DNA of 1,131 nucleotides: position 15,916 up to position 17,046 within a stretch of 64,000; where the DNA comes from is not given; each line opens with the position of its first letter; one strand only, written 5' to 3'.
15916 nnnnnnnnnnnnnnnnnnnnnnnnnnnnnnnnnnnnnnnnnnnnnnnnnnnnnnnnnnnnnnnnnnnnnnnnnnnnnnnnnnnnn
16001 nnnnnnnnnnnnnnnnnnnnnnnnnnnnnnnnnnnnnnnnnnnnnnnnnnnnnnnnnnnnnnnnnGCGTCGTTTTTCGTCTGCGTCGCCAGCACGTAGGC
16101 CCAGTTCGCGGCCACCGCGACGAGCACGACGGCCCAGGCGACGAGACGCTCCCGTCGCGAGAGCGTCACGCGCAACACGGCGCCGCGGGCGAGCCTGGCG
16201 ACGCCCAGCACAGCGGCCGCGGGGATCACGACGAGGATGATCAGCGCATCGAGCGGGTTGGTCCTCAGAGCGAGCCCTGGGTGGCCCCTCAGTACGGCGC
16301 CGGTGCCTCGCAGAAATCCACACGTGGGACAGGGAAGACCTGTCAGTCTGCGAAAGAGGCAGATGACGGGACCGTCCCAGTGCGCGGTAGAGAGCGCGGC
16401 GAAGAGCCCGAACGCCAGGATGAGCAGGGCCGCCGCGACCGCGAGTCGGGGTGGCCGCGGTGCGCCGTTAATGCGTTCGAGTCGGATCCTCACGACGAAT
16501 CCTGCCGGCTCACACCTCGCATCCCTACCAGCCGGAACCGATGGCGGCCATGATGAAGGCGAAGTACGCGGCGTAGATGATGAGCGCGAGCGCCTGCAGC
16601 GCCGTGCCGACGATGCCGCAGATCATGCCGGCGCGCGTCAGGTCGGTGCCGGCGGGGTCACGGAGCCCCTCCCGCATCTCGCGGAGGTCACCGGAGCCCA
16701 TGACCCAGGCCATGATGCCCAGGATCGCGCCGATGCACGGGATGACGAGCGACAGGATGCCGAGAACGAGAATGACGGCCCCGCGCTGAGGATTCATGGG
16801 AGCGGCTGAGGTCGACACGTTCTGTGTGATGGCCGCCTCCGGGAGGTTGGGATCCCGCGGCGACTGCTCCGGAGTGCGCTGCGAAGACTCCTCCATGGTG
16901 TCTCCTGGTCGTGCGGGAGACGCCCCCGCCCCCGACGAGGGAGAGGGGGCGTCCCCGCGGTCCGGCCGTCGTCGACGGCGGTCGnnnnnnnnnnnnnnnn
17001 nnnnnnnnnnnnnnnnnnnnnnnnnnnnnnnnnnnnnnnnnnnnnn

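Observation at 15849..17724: Compact minus-strand operon iscU - DUF4190 - DUF4190 - DUF2752: Fe-S scaffold co-transcribed with paired small membrane proteins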

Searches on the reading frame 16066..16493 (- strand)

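Call 30: find_homologous_proteins(query=window:16066-16493:-)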
Query window:16066-16493:- (142 aa): 30 proteins with E <= 0.001 among 1353 candidates.
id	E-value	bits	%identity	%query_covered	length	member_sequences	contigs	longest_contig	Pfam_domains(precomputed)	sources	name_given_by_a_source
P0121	4.7e-82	291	100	100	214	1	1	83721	PF10825.14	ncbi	-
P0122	6.0e-34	135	52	96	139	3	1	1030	PF10825.14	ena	-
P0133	4.1e-33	132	59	70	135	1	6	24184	PF10825.14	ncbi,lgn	-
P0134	4.7e-31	126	52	96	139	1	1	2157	PF10825.14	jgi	jgi:hypothetical protein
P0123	5.0e-31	126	55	88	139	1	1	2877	PF10825.14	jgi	-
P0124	5.1e-31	126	52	89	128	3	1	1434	PF10825.14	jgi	-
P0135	6.2e-31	125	51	96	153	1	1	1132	PF10825.14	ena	-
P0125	1.4e-30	124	49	98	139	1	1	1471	PF10825.14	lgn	-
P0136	2.0e-30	124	54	96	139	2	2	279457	PF10825.14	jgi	-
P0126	3.6e-30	123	52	89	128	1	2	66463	PF10825.14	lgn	-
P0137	1.6e-27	114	48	92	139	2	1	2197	PF10825.14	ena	-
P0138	1.6e-26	111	48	96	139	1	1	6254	PF10825.14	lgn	-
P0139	1.4e-25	108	49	96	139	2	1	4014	PF10825.14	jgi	jgi:hypothetical protein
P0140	4.1e-25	107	48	89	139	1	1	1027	PF10825.14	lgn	-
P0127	1.9e-23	101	46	96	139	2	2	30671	PF10825.14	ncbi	-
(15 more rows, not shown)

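Call 38: predict_structure(alignment_id=A2)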
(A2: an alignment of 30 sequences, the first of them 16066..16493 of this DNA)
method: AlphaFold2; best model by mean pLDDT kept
length: 142 residues; sequences in the alignment: 30
mean_pLDDT: 83.8   pTM: 0.62
mean pLDDT of the five models: 83.8, 83.4, 82.0, 81.8, 81.1
residues with pLDDT >= 90: 48; 70-90: 82; 50-70: 11; < 50: 1
segments of 3 or more residues with pLDDT < 50: none
pLDDT, mean of each block of 10 residues (from residue 1): 74 85 84 66 71 81 89 92 91 89 83 94 92 86 63
secondary structure, 60 per line:
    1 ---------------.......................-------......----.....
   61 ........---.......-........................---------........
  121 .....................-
elements in order: H16-38 H46-51 H56-68 H72-78 H80-103 H113-141

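Call 39: search_protein_representatives(protein=window:16066-16493:-)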
Query: 142 residues. Proteins with E-value up to 0.001 (for the whole library): 2155; up to 1e-10: 91; up to 1e-30: 1. The best 150 are listed.
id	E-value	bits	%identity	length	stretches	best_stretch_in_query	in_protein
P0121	1.5e-82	291.0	100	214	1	1-142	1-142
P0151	2.0e-25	105.9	51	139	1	1-136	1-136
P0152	2.5e-25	105.6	43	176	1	2-138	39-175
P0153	7.5e-24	100.8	49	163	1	24-138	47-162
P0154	5.5e-23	98.0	43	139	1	9-137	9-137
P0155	8.5e-23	97.4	45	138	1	1-138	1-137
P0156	2.8e-21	92.5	46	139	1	1-137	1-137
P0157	7.7e-19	84.6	43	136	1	1-135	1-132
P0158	5.9e-17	78.5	47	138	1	11-135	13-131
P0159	2.8e-16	76.3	60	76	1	69-140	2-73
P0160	7.4e-16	74.9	51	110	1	43-139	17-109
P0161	8.4e-16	74.7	44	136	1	1-139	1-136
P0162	9.4e-16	74.6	44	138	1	7-137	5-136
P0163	2.4e-15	73.3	41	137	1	3-136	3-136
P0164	8.5e-15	71.5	43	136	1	3-135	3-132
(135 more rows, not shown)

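Call 52: search_solved_structures(query=A2, max_evalue=1)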
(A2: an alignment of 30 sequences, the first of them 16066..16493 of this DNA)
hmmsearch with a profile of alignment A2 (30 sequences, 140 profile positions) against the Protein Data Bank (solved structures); distinct sequences matched with E-value up to 1: 0.

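Call 73: search_protein_families(library=ncbifam, proteins=[window:16066-16493:-], max_evalue=0.01)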
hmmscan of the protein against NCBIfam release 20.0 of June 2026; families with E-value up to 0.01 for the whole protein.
window:16066-16493:- (142 aa): 0 families

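Call 74: search_protein_families(library=padloc, proteins=[window:16066-16493:-], max_evalue=0.01)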
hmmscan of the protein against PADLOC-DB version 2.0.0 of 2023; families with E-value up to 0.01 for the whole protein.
window:16066-16493:- (142 aa): 0 families

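Call 77: find_encoding_contigs(protein=P0153, flank=3000, max_places=3)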
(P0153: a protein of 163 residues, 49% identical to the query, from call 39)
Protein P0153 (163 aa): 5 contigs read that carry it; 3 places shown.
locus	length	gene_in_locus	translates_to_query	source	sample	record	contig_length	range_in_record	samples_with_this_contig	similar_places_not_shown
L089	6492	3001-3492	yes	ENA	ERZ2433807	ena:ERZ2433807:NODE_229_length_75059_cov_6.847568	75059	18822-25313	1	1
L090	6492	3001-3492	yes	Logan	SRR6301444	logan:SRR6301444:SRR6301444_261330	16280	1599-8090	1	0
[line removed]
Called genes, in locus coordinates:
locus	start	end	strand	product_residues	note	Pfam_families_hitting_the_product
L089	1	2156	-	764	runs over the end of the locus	PF13424:TPR_12 (faint), PF13428:TPR_14 (faint), PF07719:TPR_2 (faint), PF13176:TPR_7 (faint), PF13181:TPR_8 (faint), PF13432:TPR_16, PF14559:TPR_19, PF14559:TPR_19, +4 more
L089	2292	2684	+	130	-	PF01592:NifU_N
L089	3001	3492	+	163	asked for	PF10825:DUF2752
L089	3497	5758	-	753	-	PF00515:TPR_1 (faint), PF07719:TPR_2 (faint), PF09976:TPR_21 (faint), PF12895:ANAPC3 (faint), PF13174:TPR_6 (faint), PF13424:TPR_12, PF13432:TPR_16 (weak), PF01464:SLT, +7 more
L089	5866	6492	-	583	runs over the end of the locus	PF05524:PEP-utilisers_N, PF00391:PEP-utilizers, PF02896:PEP-utilizers_C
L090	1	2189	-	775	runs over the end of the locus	PF13424:TPR_12 (faint), PF13428:TPR_14 (faint), PF07719:TPR_2 (faint), PF13176:TPR_7 (faint), PF13181:TPR_8 (faint), PF13432:TPR_16, PF14559:TPR_19, PF14559:TPR_19, +4 more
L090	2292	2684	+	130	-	PF01592:NifU_N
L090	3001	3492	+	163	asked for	PF10825:DUF2752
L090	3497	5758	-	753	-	PF00515:TPR_1 (faint), PF07719:TPR_2 (faint), PF09976:TPR_21 (faint), PF12895:ANAPC3 (faint), PF13174:TPR_6 (faint), PF13424:TPR_12, PF13432:TPR_16 (weak), PF01464:SLT, +7 more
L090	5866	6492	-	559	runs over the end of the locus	PF05524:PEP-utilisers_N, PF00391:PEP-utilizers, PF02896:PEP-utilizers_C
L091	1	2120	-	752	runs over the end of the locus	PF13424:TPR_12 (faint), PF13428:TPR_14 (faint), PF07719:TPR_2 (faint), PF13176:TPR_7 (faint), PF13181:TPR_8 (faint), PF13432:TPR_16, PF14559:TPR_19, PF14559:TPR_19, +4 more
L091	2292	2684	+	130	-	PF01592:NifU_N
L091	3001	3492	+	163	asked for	PF10825:DUF2752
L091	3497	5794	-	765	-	PF12895:ANAPC3 (faint), PF14559:TPR_19 (faint), PF00515:TPR_1 (faint), PF07719:TPR_2 (faint), PF09976:TPR_21 (faint), PF13424:TPR_12, PF13432:TPR_16 (weak), PF01464:SLT, +7 more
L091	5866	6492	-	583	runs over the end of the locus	PF05524:PEP-utilisers_N, PF00391:PEP-utilizers, PF02896:PEP-utilizers_C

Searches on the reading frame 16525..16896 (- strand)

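Call 4: search_protein_families(library=pfam, proteins=[window:16525-16896:-], max_evalue=0.01)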
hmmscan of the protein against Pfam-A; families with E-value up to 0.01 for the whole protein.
window:16525-16896:- (123 aa): 2 families
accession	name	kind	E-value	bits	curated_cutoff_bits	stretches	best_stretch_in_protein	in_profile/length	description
PF13828.11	DUF4190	-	3.3e-05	24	35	1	43-103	6-61/62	Domain of unknown function (DUF4190)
PF13903.11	Claudin_2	-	0.00093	19.5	29.1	1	26-112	76-146/192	PMP-22/EMP/MP20/Claudin tight junction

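Call 73: search_protein_families(library=ncbifam, proteins=[window:16525-16896:-], max_evalue=0.01)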
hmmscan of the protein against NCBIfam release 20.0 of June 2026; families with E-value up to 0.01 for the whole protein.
window:16525-16896:- (123 aa): 1 family
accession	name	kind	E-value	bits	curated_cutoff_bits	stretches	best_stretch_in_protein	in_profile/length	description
NF040945.1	CCC_membrane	equivalog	7.7e-09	35.8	65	1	41-115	4-82/99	CCC motif membrane protein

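Call 74: search_protein_families(library=padloc, proteins=[window:16525-16896:-], max_evalue=0.01)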
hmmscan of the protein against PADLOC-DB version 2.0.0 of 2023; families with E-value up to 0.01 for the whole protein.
window:16525-16896:- (123 aa): 0 families
